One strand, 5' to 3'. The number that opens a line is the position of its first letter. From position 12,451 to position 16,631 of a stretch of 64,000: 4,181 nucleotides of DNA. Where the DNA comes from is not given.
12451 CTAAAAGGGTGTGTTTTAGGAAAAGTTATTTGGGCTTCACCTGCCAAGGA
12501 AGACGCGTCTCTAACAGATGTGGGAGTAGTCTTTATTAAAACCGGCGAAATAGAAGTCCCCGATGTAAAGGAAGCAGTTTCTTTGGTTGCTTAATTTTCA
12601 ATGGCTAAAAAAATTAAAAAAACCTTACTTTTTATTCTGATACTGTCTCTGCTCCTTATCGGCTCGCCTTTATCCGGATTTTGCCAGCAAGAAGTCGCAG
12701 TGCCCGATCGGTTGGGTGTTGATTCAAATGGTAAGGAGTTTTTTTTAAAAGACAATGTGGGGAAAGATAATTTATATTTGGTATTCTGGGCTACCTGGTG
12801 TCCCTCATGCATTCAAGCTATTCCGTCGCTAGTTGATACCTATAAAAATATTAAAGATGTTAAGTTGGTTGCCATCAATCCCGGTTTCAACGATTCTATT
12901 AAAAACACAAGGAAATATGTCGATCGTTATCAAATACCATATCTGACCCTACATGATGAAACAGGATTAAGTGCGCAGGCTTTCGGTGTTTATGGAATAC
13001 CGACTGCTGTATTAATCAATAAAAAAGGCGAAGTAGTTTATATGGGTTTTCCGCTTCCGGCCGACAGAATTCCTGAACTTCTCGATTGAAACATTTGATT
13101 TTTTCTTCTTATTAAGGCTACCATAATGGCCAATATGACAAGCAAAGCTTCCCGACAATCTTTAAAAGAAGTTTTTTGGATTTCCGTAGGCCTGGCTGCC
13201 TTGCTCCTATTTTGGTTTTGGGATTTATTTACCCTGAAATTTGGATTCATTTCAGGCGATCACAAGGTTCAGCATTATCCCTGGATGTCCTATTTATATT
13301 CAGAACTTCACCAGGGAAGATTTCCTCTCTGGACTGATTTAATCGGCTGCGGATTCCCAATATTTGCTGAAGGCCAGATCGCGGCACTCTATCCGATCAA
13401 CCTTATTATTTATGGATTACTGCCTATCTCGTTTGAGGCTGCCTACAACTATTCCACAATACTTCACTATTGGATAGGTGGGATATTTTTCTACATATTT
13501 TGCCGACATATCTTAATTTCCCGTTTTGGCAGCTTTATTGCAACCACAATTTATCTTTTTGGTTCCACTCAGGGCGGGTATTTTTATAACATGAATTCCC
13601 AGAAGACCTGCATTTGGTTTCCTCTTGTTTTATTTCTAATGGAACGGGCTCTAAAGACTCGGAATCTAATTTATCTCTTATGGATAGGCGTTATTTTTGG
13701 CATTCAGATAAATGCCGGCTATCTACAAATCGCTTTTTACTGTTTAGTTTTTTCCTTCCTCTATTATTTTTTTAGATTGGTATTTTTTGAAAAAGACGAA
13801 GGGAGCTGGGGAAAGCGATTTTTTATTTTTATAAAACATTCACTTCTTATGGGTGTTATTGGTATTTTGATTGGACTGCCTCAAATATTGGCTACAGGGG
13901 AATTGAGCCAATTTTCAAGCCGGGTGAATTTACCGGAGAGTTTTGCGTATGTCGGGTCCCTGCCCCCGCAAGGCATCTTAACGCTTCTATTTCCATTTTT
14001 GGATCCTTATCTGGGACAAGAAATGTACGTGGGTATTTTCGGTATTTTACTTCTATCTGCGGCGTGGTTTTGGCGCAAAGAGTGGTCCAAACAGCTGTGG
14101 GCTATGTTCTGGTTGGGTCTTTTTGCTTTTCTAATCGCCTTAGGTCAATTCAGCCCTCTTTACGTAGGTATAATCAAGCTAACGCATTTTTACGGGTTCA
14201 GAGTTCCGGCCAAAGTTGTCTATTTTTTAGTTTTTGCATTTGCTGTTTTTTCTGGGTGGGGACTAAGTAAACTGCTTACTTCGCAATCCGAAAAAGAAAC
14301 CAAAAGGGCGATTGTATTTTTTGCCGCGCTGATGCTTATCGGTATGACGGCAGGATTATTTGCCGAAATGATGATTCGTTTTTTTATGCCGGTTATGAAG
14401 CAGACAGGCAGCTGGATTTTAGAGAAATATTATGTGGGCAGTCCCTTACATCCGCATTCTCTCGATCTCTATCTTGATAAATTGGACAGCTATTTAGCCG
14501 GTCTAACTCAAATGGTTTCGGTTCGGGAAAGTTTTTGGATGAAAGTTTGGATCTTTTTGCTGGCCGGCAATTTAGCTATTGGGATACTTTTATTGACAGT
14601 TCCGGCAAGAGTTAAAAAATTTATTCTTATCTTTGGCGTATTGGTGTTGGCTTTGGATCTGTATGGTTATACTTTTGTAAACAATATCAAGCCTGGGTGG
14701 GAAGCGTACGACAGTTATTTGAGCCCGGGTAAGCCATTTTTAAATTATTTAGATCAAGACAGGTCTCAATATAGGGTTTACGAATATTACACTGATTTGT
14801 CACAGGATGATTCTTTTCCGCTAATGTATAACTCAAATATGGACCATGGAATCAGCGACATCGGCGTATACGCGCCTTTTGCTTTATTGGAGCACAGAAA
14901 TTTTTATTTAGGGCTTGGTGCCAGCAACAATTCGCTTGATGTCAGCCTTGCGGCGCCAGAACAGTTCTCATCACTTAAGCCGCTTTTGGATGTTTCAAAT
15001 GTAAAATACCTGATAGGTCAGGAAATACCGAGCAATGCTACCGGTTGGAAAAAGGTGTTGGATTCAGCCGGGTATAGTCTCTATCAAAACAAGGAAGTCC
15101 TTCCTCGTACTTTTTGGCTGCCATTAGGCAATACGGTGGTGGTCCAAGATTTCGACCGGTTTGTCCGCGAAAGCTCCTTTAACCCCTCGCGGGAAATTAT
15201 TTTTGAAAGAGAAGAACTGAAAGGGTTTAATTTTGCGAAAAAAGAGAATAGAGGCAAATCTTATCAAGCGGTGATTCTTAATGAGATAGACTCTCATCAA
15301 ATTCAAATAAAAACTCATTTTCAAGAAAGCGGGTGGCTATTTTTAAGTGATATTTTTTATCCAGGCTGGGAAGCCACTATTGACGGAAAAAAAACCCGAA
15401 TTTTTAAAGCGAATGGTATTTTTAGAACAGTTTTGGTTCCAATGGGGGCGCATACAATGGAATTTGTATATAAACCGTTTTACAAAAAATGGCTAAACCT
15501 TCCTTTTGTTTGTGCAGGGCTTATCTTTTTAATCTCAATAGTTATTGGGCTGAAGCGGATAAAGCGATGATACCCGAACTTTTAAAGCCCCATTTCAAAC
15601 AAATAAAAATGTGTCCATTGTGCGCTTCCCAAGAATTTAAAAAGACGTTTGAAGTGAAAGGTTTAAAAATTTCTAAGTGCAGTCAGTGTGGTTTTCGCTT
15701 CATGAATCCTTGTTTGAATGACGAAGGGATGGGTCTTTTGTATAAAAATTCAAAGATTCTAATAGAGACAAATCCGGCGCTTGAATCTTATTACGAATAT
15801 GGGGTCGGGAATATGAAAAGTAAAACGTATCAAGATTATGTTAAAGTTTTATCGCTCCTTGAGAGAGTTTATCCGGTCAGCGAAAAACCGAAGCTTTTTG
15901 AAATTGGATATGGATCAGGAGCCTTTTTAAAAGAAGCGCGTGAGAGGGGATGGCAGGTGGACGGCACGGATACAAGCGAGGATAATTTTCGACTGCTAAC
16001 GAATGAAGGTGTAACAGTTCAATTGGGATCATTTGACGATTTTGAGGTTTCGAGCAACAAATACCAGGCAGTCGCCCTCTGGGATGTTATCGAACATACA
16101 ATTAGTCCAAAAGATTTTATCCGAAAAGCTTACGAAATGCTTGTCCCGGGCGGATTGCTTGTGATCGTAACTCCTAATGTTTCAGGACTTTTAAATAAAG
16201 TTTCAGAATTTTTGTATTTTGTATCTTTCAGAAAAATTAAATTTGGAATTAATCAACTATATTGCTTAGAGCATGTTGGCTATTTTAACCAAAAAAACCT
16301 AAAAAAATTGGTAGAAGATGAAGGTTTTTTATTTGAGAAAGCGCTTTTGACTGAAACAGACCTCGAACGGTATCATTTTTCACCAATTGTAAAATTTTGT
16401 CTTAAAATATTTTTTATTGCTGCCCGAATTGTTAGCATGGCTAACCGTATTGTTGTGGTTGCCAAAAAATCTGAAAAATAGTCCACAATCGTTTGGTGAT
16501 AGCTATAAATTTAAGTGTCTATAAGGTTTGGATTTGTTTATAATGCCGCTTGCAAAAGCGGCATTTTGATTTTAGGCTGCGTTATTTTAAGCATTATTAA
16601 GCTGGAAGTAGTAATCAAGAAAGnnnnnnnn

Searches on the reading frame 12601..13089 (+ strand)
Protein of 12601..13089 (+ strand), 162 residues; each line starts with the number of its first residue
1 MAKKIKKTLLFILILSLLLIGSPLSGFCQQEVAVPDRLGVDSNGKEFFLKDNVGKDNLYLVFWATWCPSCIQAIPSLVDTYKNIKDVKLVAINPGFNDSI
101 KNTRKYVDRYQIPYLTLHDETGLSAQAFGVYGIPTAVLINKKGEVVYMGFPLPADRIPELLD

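Call 9: search_protein_families(library=pfam, proteins=[window:12601-13089:+], max_evalue=0.00001)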
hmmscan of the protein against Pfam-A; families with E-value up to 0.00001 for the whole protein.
window:12601-13089:+ (162 aa): 6 families
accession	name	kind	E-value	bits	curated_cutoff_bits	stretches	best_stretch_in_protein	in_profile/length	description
PF00578.27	AhpC-TSA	-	4.1e-17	62.7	26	1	35-148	6-124/124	AhpC/TSA family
PF08534.16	Redoxin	-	3.5e-16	59.7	26.6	1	34-148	6-131/148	Redoxin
PF13905.12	Thioredoxin_8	-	4.5e-12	46.6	27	1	59-145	5-94/94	Thioredoxin-like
PF00085.26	Thioredoxin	-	1.5e-06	28.6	23.5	0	54-97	15-61/103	Thioredoxin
PF13098.12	Thioredoxin_2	-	2e-06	28.5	27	1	56-155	6-98/104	Thioredoxin-like domain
PF14595.12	Thioredoxin_9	-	9.7e-06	25.9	25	0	51-129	37-115/129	Thioredoxin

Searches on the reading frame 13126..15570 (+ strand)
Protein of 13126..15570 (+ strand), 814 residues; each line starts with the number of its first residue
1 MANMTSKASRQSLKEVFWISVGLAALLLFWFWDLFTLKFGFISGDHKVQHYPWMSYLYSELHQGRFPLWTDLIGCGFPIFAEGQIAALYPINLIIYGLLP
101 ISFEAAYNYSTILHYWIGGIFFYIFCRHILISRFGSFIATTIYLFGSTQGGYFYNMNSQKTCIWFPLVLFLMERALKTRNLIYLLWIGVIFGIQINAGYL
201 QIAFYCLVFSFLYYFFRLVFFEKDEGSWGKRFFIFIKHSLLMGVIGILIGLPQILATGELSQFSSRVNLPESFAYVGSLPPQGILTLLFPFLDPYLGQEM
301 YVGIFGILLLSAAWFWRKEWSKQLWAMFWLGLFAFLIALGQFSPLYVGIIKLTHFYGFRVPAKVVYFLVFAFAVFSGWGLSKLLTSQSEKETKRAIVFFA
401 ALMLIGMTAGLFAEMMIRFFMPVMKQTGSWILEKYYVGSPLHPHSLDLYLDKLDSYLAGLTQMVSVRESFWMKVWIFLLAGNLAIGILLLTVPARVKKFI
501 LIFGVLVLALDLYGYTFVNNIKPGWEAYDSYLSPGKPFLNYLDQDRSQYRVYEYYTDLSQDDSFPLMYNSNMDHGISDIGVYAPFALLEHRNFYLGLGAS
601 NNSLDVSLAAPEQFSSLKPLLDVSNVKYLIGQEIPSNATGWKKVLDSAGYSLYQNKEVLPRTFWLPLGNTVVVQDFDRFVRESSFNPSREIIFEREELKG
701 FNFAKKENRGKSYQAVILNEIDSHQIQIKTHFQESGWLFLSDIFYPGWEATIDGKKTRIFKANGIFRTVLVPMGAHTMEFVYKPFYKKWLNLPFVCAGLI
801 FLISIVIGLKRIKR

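Call 4: search_protein_families(library=pfam, proteins=[window:13126-15570:+])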
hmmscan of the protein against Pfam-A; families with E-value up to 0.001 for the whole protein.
window:13126-15570:+ (814 aa): 1 family
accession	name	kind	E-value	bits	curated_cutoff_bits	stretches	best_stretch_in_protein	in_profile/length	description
PF09586.16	YfhO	-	4.1e-22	78.8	28.5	2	41-663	26-592/835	Bacterial membrane protein YfhO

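Call 5: search_protein_families(library=ncbifam, proteins=[window:13126-15570:+], max_evalue=0.00001)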
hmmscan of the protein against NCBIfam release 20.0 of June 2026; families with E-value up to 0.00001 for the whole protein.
window:13126-15570:+ (814 aa): 0 families

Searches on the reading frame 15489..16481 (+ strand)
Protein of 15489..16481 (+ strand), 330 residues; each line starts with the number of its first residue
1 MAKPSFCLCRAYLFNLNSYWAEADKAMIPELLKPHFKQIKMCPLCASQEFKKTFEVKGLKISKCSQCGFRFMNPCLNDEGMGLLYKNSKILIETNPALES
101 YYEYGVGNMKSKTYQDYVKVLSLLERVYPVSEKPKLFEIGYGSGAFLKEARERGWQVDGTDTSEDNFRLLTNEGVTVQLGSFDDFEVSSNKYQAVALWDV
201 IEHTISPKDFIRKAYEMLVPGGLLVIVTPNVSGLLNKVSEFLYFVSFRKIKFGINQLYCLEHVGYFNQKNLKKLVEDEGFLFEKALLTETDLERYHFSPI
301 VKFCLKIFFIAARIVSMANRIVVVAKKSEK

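Call 4: search_protein_families(library=pfam, proteins=[window:15489-16481:+])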
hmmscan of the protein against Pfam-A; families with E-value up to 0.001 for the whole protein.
window:15489-16481:+ (330 aa): 4 families
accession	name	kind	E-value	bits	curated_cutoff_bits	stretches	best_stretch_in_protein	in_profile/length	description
PF13489.12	Methyltransf_23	-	1.9e-19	70.4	27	1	123-280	12-159/164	Methyltransferase domain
PF08241.18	Methyltransf_11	-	8.2e-10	39.6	21.2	1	138-226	2-95/95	Methyltransferase domain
PF08242.18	Methyltransf_12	-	1.1e-08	36.1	30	1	138-224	2-98/98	Methyltransferase domain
PF13649.12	Methyltransf_25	-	5.4e-08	33.9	27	1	138-222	3-97/97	Methyltransferase domain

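Call 5: search_protein_families(library=ncbifam, proteins=[window:15489-16481:+], max_evalue=0.00001)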
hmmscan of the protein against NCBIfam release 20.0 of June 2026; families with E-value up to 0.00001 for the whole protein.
window:15489-16481:+ (330 aa): 1 family
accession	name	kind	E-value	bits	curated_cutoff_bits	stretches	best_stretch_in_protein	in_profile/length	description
TIGR01983.1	UbiG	equivalog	1.6e-08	34.1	102.95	1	132-230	49-155/228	bifunctional 2-polyprenyl-6-hydroxyphenol methylase/3-demethylubiquinol 3-O-methyltransferase UbiG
